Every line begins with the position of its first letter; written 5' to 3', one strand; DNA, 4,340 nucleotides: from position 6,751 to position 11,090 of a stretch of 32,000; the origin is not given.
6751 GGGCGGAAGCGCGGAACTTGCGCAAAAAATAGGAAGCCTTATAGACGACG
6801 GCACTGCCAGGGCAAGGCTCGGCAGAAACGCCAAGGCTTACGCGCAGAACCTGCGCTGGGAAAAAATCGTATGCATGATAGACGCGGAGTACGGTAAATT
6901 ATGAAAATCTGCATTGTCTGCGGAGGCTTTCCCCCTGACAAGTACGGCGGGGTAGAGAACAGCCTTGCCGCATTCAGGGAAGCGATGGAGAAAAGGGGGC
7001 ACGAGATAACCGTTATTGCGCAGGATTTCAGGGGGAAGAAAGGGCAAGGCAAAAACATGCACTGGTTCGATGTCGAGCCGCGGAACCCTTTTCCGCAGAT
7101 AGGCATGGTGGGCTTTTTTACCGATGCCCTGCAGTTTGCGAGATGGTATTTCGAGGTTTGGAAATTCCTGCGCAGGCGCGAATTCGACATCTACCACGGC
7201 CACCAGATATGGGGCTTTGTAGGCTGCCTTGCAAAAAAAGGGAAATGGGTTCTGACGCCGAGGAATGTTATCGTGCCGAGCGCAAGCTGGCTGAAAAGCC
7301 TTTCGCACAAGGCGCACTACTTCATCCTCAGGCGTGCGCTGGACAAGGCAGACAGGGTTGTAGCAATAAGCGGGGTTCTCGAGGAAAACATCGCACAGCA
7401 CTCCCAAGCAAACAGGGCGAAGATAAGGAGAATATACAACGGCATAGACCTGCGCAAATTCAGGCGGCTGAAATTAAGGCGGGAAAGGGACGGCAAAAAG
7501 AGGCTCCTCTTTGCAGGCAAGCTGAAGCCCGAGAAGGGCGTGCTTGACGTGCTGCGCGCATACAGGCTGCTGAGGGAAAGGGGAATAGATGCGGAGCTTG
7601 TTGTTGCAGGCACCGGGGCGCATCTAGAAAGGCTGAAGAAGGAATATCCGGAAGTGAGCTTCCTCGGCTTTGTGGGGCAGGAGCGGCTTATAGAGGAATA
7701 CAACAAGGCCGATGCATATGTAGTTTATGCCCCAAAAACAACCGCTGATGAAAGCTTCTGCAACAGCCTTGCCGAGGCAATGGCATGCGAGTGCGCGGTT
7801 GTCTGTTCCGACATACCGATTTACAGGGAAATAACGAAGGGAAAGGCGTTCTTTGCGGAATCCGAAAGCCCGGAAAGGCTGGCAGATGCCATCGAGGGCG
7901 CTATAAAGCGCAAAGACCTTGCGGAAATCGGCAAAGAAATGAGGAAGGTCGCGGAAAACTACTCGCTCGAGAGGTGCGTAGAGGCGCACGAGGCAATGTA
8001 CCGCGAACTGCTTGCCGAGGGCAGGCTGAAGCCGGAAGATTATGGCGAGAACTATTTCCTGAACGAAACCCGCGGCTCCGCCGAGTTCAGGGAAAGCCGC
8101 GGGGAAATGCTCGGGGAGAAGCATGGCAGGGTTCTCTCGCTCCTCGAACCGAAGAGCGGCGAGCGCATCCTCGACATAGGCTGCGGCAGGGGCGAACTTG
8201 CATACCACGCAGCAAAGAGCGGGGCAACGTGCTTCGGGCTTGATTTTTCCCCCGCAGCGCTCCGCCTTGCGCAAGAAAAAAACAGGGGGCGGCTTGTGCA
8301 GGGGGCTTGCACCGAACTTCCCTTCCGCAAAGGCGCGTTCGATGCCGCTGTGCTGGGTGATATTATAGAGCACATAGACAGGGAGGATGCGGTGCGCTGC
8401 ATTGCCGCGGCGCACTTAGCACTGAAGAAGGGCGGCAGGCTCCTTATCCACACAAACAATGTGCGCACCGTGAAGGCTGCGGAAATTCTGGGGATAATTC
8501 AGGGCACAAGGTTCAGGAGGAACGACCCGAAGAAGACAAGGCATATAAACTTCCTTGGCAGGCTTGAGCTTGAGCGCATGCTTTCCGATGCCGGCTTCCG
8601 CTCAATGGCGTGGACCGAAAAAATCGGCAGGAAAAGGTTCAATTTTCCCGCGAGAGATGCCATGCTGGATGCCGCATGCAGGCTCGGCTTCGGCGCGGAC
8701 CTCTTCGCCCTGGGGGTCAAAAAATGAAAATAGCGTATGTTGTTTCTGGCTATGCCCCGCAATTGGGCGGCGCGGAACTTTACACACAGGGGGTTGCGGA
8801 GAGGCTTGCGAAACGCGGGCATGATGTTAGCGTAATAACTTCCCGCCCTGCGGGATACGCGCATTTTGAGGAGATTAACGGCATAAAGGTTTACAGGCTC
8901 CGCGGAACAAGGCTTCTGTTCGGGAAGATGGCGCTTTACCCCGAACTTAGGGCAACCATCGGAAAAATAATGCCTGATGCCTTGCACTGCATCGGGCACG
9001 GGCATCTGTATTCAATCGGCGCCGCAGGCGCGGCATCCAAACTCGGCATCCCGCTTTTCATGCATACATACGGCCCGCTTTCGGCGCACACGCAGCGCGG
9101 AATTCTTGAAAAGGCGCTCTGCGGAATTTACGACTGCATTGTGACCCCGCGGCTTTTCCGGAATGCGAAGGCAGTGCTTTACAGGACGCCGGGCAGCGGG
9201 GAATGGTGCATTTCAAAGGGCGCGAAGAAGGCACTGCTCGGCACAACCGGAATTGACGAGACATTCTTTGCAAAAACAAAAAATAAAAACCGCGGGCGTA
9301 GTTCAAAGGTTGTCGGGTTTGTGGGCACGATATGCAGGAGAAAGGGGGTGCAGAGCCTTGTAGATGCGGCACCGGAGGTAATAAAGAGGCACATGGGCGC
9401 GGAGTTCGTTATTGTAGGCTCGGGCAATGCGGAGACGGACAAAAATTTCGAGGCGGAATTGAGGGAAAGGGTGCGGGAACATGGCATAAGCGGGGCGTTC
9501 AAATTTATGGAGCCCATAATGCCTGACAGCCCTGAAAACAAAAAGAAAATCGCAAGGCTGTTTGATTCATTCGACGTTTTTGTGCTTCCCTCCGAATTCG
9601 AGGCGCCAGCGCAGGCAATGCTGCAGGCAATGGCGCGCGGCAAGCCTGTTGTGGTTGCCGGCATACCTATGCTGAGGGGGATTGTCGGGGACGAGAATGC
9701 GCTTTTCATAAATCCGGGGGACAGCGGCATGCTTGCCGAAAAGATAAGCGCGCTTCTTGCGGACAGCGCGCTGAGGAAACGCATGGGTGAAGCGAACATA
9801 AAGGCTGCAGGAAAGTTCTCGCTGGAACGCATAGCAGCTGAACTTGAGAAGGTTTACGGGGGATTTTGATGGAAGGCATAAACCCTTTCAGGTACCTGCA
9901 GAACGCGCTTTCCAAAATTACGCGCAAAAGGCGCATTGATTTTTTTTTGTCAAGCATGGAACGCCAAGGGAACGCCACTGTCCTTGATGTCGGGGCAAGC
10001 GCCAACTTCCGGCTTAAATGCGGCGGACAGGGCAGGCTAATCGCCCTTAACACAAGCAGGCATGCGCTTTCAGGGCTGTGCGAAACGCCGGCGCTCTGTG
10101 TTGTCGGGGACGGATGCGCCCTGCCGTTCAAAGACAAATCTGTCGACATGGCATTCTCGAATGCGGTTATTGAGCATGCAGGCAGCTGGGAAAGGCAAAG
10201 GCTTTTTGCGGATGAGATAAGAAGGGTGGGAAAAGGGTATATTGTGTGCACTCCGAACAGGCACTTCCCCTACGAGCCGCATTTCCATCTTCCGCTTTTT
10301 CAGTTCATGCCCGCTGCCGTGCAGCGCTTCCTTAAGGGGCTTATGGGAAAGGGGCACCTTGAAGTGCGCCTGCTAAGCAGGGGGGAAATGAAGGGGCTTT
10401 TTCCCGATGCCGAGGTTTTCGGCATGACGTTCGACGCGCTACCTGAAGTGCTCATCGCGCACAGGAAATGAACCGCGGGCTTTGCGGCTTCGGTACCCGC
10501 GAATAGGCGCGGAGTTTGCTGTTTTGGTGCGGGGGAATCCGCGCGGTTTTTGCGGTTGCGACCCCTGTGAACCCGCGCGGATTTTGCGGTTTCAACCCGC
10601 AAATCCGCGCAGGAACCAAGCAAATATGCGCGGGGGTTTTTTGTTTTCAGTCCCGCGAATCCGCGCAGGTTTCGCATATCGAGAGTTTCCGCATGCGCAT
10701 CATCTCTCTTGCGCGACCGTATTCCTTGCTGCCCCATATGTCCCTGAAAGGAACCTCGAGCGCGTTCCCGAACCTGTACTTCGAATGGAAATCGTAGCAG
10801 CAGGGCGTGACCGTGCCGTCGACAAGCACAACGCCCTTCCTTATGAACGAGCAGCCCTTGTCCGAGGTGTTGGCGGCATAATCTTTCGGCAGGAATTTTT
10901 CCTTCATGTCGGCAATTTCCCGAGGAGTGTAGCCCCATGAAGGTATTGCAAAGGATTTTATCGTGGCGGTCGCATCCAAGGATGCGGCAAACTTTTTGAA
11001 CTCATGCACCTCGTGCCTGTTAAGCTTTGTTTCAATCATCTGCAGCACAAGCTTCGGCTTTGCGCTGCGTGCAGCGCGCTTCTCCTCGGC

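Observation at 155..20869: Methylation-dominated glycan island lacking visible priming, flipping or transfer steps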

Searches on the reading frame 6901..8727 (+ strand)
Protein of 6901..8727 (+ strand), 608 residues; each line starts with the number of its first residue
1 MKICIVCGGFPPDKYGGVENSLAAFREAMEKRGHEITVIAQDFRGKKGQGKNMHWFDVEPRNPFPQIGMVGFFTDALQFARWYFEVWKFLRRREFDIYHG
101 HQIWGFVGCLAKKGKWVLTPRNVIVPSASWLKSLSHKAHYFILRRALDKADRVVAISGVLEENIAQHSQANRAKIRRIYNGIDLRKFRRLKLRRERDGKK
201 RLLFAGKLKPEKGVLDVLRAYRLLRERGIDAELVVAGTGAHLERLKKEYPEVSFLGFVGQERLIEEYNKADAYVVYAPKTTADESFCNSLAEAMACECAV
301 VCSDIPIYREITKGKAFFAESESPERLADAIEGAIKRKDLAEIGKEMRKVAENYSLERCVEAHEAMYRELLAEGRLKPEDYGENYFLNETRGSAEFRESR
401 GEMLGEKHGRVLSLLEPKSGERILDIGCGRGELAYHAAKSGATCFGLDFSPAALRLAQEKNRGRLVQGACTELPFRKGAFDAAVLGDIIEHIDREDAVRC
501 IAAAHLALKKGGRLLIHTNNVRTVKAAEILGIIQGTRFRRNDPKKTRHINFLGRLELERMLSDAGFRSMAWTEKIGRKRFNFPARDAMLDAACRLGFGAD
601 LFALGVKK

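Call 4: search_protein_families(library=pfam, proteins=[window:6901-8727:+], max_evalue=0.01)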
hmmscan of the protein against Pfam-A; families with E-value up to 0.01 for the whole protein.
window:6901-8727:+ (608 aa): 17 families
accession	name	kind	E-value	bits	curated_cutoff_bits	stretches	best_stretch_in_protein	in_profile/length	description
PF00534.26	Glycos_transf_1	-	1.3e-26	93.6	26.4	1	195-342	11-163/172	Glycosyl transferases group 1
PF13439.12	Glyco_transf_4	-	2.4e-23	83.5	28.5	1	15-185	1-169/170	Glycosyltransferase Family 4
PF13692.12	Glyco_trans_1_4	-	7.2e-23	81.9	27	1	200-335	2-140/142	Glycosyl transferases group 1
PF13649.12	Methyltransf_25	-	1.4e-19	71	27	1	423-512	1-97/97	Methyltransferase domain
PF08241.18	Methyltransf_11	-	7.6e-19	68.6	21.2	1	424-516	1-95/95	Methyltransferase domain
PF13489.12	Methyltransf_23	-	7.4e-18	65.2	27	1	414-567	16-160/164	Methyltransferase domain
PF13579.12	Glyco_trans_4_4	-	1.9e-16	61.2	29.7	1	16-181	1-158/158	Glycosyl transferase 4-like domain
PF08242.18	Methyltransf_12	-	8e-13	49.4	30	1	424-514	1-98/98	Methyltransferase domain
PF13847.12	Methyltransf_31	-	1.4e-12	47.9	27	1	418-520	2-113/145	Methyltransferase domain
PF02353.26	CMAS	-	1.6e-09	37.9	27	1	407-528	50-176/273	Mycolic acid cyclopropane synthetase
PF01209.24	Ubie_methyltran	-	5.4e-07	29.6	20.1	1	412-516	40-151/233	ubiE/COQ5 methyltransferase family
PF13524.12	Glyco_trans_1_2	-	2.4e-05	24.8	25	1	230-358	14-137/144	Glycosyl transferase-like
PF05175.20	MTS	-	3.8e-05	23.8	23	1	412-521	24-143/170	Methyltransferase small domain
PF20706.3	GT4-conflict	-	0.00013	21.5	26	1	142-240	139-242/385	Family 4 Glycosyltransferase in conflict systems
PF06325.19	PrmA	-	0.0014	18.6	22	1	418-460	160-203/296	Ribosomal protein L11 methyltransferase (PrmA)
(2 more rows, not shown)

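Call 7: search_protein_families(library=ncbifam, proteins=[window:6901-8727:+], max_evalue=0.01)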
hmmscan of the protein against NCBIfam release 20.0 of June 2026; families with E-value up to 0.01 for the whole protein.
window:6901-8727:+ (608 aa): 63 families (the best 25 are shown)
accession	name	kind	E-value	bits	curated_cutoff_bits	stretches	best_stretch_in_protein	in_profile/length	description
TIGR04047.1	MSMEG_0565_glyc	hypoth_equivalog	1.9e-20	73.3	259.85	1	17-369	14-373/373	MSMEG_0565 family glycosyltransferase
NF041876.1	EPS_EpsE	equivalog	5.1e-20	72.1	400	1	149-358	161-384/389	exopolysaccharide biosynthesis GT4 family glycosyltransferase EpsE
TIGR03999.1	thiol_BshA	equivalog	2.4e-19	69.5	273.7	1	138-371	133-374/375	N-acetyl-alpha-D-glucosaminyl L-malate synthase BshA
NF045667.1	MTase_DVU1556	equivalog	2.5e-17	63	155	1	410-573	13-167/213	DVU_1556 family methyltransferase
NF038229.1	Glyco4_Geo_Pelo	equivalog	8.3e-17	61.2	400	1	134-371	95-337/338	GPMC system family 4 glycosyltransferase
TIGR03088.1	stp2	hypoth_equivalog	4.6e-14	52.3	409.05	1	137-371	123-374/374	TIGR03088 family PEP-CTERM/XrtA system glycosyltransferase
NF043040.1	corrin_prot_MT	hypoth_equivalog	4.8e-14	52.3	180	1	412-518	35-149/216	corrinoid protein-associated methyltransferase CpaM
TIGR01983.1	UbiG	equivalog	8.8e-13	48.1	102.95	1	418-568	48-202/228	bifunctional 2-polyprenyl-6-hydroxyphenol methylase/3-demethylubiquinol 3-O-methyltransferase UbiG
TIGR04157.1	glyco_rSAM_CFB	subfamily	9.4e-13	47.9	400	1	144-299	164-326/406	TIGR04157 family glycosyltransferase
NF038295.1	EPS_HpsP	equivalog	2.7e-12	46.4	550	1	15-370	13-387/388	hormogonium polysaccharide biosynthesis glycosyltransferase HpsP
NF047684.1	TeichurnBiosyTuaC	equivalog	4.2e-12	45.7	550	1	142-371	157-390/391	teichuronic acid biosynthesis protein TuaC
TIGR02149.1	glgA_Coryne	subfamily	5.3e-12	45.6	302.4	1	1-370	1-390/391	glycogen synthase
NF053513.1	Gtran_IagA_BgsA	equivalog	7.2e-12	44.9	460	1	172-371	126-332/333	LTA glycolipid anchor biosynthesis glycosyltransferase, IagA/BgsA family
NF001241.0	PRK00216.1-2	equivalog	3.8e-11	43.1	327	1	411-518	43-149/231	demethylmenaquinone methyltransferase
TIGR02021.1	BchM-ChlM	equivalog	4.2e-11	42.7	158.9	1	410-567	43-199/218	magnesium protoporphyrin IX methyltransferase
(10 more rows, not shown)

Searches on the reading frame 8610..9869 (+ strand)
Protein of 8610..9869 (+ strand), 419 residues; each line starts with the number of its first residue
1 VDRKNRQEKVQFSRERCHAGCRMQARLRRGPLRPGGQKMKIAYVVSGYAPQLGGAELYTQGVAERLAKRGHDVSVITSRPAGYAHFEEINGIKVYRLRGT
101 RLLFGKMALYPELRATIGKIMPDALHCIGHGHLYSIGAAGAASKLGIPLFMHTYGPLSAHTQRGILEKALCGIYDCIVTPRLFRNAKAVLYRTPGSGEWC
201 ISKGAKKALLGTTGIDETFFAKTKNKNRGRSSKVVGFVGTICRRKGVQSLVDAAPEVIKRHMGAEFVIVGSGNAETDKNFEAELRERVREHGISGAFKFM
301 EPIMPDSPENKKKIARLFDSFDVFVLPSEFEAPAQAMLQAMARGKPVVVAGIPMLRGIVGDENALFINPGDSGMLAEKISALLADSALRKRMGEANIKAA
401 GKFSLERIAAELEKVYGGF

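Call 4: search_protein_families(library=pfam, proteins=[window:8610-9869:+], max_evalue=0.01)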
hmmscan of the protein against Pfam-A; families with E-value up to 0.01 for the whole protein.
window:8610-9869:+ (419 aa): 7 families
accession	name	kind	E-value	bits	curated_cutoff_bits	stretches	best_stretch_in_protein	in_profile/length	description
PF13692.12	Glyco_trans_1_4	-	3.6e-25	89.3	27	1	233-385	2-142/142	Glycosyl transferases group 1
PF00534.26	Glycos_transf_1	-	4e-24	85.5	26.4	1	227-398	10-171/172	Glycosyl transferases group 1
PF13579.12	Glyco_trans_4_4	-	1.6e-15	58.2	29.7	1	53-207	1-149/158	Glycosyl transferase 4-like domain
PF13439.12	Glyco_transf_4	-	2.9e-14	53.9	28.5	1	53-180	2-140/170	Glycosyltransferase Family 4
PF13477.12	Glyco_trans_4_2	-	1.5e-08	35.4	23.4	1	55-138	9-88/139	Glycosyl transferase 4-like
PF20706.3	GT4-conflict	-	0.0017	17.9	26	1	48-350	7-311/385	Family 4 Glycosyltransferase in conflict systems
PF03033.26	Glyco_transf_28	-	0.0096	16.4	26.2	0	62-152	18-117/139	Glycosyltransferase family 28 N-terminal domain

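Call 76: search_protein_families(library=ncbifam, proteins=[window:8724-9869:+], max_evalue=1e-8)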
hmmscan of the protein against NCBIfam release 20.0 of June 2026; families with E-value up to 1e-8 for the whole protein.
window:8724-9869:+ (381 aa): 13 families
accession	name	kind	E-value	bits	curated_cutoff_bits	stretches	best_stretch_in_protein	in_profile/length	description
TIGR03449.1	mycothiol_MshA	equivalog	6.5e-20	71.4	462.5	1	193-378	219-400/406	D-inositol-3-phosphate glycosyltransferase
TIGR04047.1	MSMEG_0565_glyc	hypoth_equivalog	3.1e-16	59.4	259.85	1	184-376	183-369/373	MSMEG_0565 family glycosyltransferase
NF041876.1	EPS_EpsE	equivalog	4.6e-16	59.1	400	1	172-373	190-388/389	exopolysaccharide biosynthesis GT4 family glycosyltransferase EpsE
NF038295.1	EPS_HpsP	equivalog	6.5e-16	58.3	550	1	191-378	204-384/388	hormogonium polysaccharide biosynthesis glycosyltransferase HpsP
TIGR02149.1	glgA_Coryne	subfamily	3.3e-15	56.1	302.4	1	189-378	199-387/391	glycogen synthase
NF041010.1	glycosy_Agl16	equivalog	8.1e-15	54.5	575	1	174-379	162-349/352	glycosylation protein Agl16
NF007640.0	PRK10307.1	subfamily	1.6e-14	53.7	276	0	193-366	228-392/411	WcaI family glycosyltransferase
TIGR03088.1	stp2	hypoth_equivalog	3.8e-14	52.5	409.05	1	189-378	189-370/374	TIGR03088 family PEP-CTERM/XrtA system glycosyltransferase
TIGR03999.1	thiol_BshA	equivalog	1.5e-13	50.4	273.7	1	192-378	197-370/375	N-acetyl-alpha-D-glucosaminyl L-malate synthase BshA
TIGR04063.1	stp3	hypoth_equivalog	4.4e-12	45.6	442.05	1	193-356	212-369/397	TIGR04063 family PEP-CTERM/XrtA system glycosyltransferase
NF047684.1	TeichurnBiosyTuaC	equivalog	7.7e-12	44.8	550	1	192-378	217-386/391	teichuronic acid biosynthesis protein TuaC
NF038229.1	Glyco4_Geo_Pelo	equivalog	1.1e-10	41.1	400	1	273-378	228-333/338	GPMC system family 4 glycosyltransferase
NF038255.1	exopoly_VpsD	equivalog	1.3e-09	37.4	300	1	170-378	179-376/381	VpsD family glycosyltransferase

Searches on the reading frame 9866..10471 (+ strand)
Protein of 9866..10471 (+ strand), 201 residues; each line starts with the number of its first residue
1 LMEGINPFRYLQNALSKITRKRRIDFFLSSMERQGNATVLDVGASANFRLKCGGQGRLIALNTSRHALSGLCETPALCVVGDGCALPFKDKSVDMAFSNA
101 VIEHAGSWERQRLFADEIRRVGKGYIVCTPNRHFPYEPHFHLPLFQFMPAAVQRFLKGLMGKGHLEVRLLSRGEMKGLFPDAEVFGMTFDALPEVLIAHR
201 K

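Call 4: search_protein_families(library=pfam, proteins=[window:9866-10471:+], max_evalue=0.01)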
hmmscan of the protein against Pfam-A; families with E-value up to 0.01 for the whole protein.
window:9866-10471:+ (201 aa): 2 families
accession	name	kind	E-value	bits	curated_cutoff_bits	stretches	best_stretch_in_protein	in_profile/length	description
PF08241.18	Methyltransf_11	-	7.1e-08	33.4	21.2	1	56-123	19-88/95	Methyltransferase domain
PF13649.12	Methyltransf_25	-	0.00084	20.4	27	1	55-121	21-92/97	Methyltransferase domain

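Call 7: search_protein_families(library=ncbifam, proteins=[window:9866-10471:+], max_evalue=0.01)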
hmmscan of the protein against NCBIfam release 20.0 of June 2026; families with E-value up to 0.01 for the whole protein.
window:9866-10471:+ (201 aa): 0 families

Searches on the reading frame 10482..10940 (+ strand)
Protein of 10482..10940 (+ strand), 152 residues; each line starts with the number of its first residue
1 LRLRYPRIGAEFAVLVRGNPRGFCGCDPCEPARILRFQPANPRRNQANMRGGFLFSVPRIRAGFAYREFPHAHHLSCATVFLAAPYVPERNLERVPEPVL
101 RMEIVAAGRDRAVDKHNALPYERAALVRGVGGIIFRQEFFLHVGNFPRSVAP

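Call 64: search_protein_families(library=pfam, proteins=[window:10482-10940:+], max_evalue=1)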
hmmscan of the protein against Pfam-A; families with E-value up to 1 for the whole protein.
window:10482-10940:+ (152 aa): 0 families
